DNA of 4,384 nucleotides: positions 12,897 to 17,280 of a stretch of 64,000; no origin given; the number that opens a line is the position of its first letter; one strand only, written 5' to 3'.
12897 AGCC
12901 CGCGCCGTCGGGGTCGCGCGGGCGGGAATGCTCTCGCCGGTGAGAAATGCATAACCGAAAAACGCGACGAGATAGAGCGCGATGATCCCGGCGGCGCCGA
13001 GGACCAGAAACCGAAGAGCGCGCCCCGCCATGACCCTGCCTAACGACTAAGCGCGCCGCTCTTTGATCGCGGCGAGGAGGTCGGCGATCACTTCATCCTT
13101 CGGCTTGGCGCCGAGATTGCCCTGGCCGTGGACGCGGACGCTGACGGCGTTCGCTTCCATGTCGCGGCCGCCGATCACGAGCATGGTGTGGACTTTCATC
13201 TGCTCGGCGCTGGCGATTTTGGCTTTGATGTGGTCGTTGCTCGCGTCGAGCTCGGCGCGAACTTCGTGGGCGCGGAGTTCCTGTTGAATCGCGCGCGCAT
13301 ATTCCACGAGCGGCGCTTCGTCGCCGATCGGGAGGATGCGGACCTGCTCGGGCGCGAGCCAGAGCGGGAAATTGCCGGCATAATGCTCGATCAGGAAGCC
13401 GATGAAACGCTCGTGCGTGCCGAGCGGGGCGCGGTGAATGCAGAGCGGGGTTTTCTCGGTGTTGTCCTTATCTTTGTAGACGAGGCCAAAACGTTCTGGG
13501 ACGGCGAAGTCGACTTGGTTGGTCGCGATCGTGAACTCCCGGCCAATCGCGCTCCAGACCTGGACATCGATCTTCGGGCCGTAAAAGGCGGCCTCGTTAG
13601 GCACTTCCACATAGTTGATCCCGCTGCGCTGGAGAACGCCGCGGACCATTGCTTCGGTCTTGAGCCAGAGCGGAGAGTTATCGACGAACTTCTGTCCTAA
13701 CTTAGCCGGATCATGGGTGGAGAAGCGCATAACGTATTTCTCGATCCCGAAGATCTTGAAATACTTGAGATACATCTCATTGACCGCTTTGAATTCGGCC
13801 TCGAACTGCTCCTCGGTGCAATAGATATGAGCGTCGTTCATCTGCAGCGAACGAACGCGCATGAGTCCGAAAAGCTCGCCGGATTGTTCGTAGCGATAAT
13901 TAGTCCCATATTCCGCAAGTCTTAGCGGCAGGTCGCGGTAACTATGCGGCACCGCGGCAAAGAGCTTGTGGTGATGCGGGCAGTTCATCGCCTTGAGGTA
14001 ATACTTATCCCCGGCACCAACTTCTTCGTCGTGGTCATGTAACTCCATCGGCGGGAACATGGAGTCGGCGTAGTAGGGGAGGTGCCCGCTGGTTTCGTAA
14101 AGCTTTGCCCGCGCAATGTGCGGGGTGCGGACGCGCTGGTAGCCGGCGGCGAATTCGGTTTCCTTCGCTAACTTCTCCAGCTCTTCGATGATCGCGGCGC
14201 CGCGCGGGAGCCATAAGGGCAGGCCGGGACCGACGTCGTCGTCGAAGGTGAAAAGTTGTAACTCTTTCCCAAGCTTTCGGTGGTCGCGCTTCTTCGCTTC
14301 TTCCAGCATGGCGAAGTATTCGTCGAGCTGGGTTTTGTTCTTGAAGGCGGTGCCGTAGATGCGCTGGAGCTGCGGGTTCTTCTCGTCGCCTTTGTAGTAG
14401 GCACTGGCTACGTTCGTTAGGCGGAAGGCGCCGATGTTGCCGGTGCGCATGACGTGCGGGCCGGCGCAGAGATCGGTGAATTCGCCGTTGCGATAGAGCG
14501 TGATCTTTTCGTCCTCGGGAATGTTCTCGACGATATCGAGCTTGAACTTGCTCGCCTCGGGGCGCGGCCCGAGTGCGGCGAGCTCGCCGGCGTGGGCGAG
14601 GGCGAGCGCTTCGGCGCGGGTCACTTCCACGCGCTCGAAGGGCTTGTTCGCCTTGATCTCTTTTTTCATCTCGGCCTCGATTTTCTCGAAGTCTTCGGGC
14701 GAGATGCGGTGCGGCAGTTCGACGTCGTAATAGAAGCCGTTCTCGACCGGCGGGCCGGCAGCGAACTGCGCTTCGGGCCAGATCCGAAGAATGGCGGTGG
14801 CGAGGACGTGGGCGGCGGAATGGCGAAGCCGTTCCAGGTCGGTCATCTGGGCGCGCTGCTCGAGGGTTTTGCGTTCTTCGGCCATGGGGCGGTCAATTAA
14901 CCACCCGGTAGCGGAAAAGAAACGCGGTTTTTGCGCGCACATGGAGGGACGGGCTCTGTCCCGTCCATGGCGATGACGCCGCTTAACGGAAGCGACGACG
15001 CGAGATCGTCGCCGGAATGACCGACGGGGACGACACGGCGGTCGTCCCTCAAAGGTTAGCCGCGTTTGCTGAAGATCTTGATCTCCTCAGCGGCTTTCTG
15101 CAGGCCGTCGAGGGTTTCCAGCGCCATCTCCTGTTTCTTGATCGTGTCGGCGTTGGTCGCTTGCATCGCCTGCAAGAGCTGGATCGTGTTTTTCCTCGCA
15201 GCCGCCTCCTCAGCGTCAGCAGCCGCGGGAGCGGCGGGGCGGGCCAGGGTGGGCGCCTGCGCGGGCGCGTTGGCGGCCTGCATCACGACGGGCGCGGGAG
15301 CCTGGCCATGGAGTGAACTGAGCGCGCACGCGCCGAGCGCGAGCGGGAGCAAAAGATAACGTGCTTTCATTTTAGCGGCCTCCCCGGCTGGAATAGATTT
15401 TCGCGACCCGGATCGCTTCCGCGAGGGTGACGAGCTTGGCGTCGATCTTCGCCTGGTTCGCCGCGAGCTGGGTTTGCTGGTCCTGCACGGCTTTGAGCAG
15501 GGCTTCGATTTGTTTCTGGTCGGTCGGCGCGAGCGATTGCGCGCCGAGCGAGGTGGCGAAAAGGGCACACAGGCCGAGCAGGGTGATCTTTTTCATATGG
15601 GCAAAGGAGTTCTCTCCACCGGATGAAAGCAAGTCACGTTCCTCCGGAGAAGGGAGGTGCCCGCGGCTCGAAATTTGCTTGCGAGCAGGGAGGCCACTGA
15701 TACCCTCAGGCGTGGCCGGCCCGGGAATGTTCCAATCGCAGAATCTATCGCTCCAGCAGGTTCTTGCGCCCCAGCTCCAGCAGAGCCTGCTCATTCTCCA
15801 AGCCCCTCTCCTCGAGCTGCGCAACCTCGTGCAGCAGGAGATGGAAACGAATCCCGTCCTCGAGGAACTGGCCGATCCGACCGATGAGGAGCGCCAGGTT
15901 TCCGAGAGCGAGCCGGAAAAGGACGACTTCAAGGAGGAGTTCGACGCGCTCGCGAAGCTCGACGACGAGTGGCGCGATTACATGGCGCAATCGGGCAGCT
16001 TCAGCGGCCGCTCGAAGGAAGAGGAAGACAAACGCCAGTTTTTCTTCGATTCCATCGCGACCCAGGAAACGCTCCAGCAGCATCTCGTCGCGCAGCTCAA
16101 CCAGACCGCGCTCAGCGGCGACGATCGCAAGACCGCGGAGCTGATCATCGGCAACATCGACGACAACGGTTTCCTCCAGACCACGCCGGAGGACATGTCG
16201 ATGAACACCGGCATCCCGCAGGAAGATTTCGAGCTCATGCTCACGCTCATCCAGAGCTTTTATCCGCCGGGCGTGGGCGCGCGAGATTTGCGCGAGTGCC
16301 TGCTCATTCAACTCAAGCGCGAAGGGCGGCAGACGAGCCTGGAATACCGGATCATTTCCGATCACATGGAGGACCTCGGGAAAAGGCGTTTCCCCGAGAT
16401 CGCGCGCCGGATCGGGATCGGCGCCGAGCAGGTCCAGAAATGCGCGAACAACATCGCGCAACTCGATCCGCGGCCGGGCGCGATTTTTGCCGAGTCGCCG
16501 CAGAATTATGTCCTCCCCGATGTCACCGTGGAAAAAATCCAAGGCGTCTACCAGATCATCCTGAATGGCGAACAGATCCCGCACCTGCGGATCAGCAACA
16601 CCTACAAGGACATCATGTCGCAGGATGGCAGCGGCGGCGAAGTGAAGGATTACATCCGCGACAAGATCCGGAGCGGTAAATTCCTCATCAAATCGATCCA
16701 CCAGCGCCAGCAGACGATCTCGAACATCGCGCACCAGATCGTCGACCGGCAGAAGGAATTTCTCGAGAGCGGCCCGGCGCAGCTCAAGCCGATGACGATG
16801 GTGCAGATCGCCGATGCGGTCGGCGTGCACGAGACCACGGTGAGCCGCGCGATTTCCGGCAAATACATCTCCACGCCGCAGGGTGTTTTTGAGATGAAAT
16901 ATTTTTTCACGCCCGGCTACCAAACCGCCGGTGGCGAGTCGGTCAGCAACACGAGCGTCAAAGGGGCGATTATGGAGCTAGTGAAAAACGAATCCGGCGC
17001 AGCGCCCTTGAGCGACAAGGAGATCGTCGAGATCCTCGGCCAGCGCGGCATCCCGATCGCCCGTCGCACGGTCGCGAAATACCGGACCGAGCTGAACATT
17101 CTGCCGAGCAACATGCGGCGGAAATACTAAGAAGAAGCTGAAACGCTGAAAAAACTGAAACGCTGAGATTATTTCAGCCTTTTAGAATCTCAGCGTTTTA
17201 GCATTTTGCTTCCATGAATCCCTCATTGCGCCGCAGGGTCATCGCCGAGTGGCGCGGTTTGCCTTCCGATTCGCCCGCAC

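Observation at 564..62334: Hyper-abundant 9-mer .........: candidate DNA-uptake-sequence-like genome signal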

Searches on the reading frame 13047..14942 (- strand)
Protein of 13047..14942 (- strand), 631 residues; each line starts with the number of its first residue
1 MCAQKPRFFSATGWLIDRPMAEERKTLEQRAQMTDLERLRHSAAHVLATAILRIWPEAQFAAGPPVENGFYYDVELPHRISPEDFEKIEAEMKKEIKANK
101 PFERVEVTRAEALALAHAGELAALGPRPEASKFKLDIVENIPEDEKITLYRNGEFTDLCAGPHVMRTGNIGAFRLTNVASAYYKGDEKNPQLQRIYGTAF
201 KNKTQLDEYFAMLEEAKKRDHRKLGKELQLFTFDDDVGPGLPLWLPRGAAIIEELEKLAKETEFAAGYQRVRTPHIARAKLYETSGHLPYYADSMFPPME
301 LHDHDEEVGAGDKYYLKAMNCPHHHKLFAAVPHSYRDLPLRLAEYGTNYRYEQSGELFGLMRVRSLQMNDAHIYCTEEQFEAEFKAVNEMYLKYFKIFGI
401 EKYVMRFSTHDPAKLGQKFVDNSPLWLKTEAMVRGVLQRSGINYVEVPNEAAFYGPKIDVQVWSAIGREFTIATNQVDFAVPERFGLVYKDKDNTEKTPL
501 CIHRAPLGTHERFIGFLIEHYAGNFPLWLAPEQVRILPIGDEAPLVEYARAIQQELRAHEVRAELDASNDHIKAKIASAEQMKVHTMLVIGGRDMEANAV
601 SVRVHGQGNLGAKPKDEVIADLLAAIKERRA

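Call 9: search_protein_families(library=ncbifam, proteins=[window:13047-14942:-])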
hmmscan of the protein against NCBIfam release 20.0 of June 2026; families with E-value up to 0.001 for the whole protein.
window:13047-14942:- (631 aa): 12 families
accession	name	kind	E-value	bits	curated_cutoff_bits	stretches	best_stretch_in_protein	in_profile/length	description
TIGR00418.1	thrS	equivalog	1e-184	615.6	383.65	1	40-622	1-561/565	threonine--tRNA ligase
NF003068.0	PRK03991.1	equivalog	1.3e-51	175.7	484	1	208-622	186-588/613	threonine--tRNA ligase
NF006625.0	PRK09194.1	equivalog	3e-20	72.7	558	2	237-403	35-193/559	proline--tRNA ligase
NF008979.1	PRK12325.1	exception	9.8e-20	70.8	550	1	240-407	38-197/437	proline--tRNA ligase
TIGR00409.1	proS_fam_II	equivalog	1.9e-18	66.7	306.7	1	235-401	33-191/568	proline--tRNA ligase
TIGR00408.1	proS_fam_I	equivalog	7.5e-14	51.5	437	2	483-605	233-360/475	proline--tRNA ligase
TIGR00389.1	glyS_dimeric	equivalog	8.4e-11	41.1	243.3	1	524-603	464-542/565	glycine--tRNA ligase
NF003211.1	PRK04173.1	equivalog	2.7e-10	39.7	312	0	525-603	358-435/454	glycine--tRNA ligase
NF011500.0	PRK14938.1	equivalog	3.3e-09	36.2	362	1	523-608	266-349/387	Ser-tRNA(Thr) hydrolase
TIGR00442.1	hisS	equivalog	1.1e-08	34.5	286.75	1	533-604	326-395/406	histidine--tRNA ligase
TIGR00344.1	alaS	equivalog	3.9e-07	28.7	457.05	1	39-179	555-679/847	alanine--tRNA ligase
NF040865.1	a_tRNA_ed_AlaXM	equivalog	2.3e-06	27.5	300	1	41-180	98-221/234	alanyl-tRNA editing protein AlaXM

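Call 10: find_encoding_contigs(protein=window:13047-14942:-, flank=10000, max_places=6)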
Protein window:13047-14942:- (631 aa): no gene with exactly this product is on record in the collection.

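Call 11: find_related_loci(query=window:13047-14942:-, collection=genome_contigs, flank=10000)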
Query window:13047-14942:- (631 aa) in genome_contigs; peptide patterns used: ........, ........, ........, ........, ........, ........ (x = any residue, [..] = any of these).
600 stretches matched a pattern (row limit reached: there are more); 592 encode a relative of the query (tblastn E <= 1e-3); the best 80 are kept; 80 distinct loci.
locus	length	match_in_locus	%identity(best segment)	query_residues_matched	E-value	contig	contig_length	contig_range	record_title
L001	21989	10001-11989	84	6-631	0e+0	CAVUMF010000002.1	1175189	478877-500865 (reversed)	MAG: uncultured Verrucomicrobiae bacterium isolate MFD06435.bin.1.72 genome assembly, contig: contig_18659, whole genome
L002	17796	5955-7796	83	18-631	0e+0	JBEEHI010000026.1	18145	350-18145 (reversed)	MAG: Verrucomicrobiota bacterium isolate BP_766 scaffold_3573296, whole genome shotgun sequence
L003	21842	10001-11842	82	18-631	0e+0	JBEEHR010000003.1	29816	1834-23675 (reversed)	MAG: Verrucomicrobiota bacterium isolate BP_758 scaffold_4981364, whole genome shotgun sequence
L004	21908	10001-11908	80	20-630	0e+0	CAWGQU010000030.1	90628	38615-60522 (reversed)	MAG: uncultured Verrucomicrobiae bacterium isolate MFD05442.bin.4.352 genome assembly, contig: contig_66474, whole genom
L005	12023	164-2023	80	20-631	0e+0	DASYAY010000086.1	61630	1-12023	MAG TPA_asm: Chthoniobacter sp. isolate SMAG_U4893 k141_871875, whole genome shotgun sequence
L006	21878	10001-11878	80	33-631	0e+0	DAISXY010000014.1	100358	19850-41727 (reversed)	MAG TPA_asm: Chthoniobacterales bacterium isolate CTOTU9909 NODE_16_length_100358_cov_7.666211, whole genome shotgun seq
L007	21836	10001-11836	81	32-631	0e+0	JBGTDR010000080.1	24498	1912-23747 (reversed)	MAG: Chthoniobacterales bacterium isolate JTS-RE148 k141_149179, whole genome shotgun sequence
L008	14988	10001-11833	79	19-631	0e+0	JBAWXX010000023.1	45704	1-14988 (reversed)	MAG: Verrucomicrobiota bacterium isolate ELA074 MAG074_23, whole genome shotgun sequence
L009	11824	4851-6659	79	32-631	0e+0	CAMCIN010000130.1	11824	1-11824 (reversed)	MAG: Akkermansia muciniphila isolate MoH-23oct19-222 genome assembly, contig: MoH-23oct19-C7951, whole genome shotgun se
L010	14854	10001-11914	77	32-631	0e+0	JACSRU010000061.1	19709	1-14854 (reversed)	MAG: Chthoniobacterales bacterium isolate VE2 contig-70_3098, whole genome shotgun sequence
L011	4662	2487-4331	77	19-631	0e+0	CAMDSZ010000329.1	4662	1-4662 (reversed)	MAG: Akkermansia muciniphila isolate TrE-25oct19-53 genome assembly, contig: TrE-25oct19-C34945, whole genome shotgun se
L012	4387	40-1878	77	33-631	0e+0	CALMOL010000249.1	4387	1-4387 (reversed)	MAG TPA_asm: uncultured Verrucomicrobia bacterium isolate SRR13685156_bin.21_CONCOCT_v1.1_MAG genome assembly, contig: N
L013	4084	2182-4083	77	20-616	0e+0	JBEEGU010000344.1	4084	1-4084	MAG: Verrucomicrobiota bacterium isolate BP_779 scaffold_3798419, whole genome shotgun sequence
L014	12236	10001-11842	75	20-629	0e+0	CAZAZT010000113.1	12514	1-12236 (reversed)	MAG TPA_asm: uncultured Chthoniobacteraceae bacterium isolate SRP193358_co1_587 genome assembly, contig: NODE_14251_leng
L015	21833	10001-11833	76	23-631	0e+0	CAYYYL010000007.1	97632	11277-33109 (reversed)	MAG TPA_asm: uncultured Verrucomicrobiota bacterium isolate SRP342105_co1_51 genome assembly, contig: NODE_261_length_97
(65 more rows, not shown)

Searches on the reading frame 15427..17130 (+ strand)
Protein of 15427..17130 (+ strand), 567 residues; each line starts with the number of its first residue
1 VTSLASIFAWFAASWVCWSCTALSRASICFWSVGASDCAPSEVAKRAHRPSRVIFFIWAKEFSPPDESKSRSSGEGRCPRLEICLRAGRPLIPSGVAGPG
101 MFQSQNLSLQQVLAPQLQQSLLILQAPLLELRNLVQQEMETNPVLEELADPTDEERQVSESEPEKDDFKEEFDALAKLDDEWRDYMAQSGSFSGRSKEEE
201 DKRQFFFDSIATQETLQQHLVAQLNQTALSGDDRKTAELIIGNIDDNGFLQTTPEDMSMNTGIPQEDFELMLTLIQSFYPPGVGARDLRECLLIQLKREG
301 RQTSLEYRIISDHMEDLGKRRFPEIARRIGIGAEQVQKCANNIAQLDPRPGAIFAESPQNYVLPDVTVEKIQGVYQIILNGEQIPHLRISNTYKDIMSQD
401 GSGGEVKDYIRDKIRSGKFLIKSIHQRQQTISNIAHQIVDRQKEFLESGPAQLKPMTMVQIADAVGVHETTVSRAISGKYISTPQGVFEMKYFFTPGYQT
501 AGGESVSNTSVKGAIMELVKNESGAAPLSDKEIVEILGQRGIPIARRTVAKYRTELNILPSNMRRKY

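Call 9: search_protein_families(library=ncbifam, proteins=[window:15427-17130:+])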
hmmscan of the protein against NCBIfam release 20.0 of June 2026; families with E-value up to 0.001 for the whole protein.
window:15427-17130:+ (567 aa): 7 families
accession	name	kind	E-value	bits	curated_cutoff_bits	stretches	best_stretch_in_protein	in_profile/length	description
TIGR02395.1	rpoN_sigma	equivalog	1.2e-127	426.6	277.35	1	108-565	2-434/434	RNA polymerase factor sigma-54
NF004595.0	PRK05932.1-2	equivalog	4.8e-123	411.6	513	1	104-566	4-482/484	RNA polymerase factor sigma-54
NF009118.0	PRK12469.1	subfamily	4.4e-113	378.7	396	1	108-566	10-480/483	RNA polymerase factor sigma-54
NF004598.0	PRK05932.1-5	equivalog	8e-107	358.1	621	1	105-565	5-502/504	RNA polymerase factor sigma-54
NF004596.0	PRK05932.1-3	subfamily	8.3e-107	358.3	499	2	184-566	124-506/515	RNA polymerase factor sigma-54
NF004597.0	PRK05932.1-4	equivalog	1.4e-98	330.5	817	1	106-566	8-475/477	RNA polymerase factor sigma-54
NF004602.0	PRK05932.2-4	equivalog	6e-57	193.3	506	1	103-566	5-410/416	RNA polymerase factor sigma-54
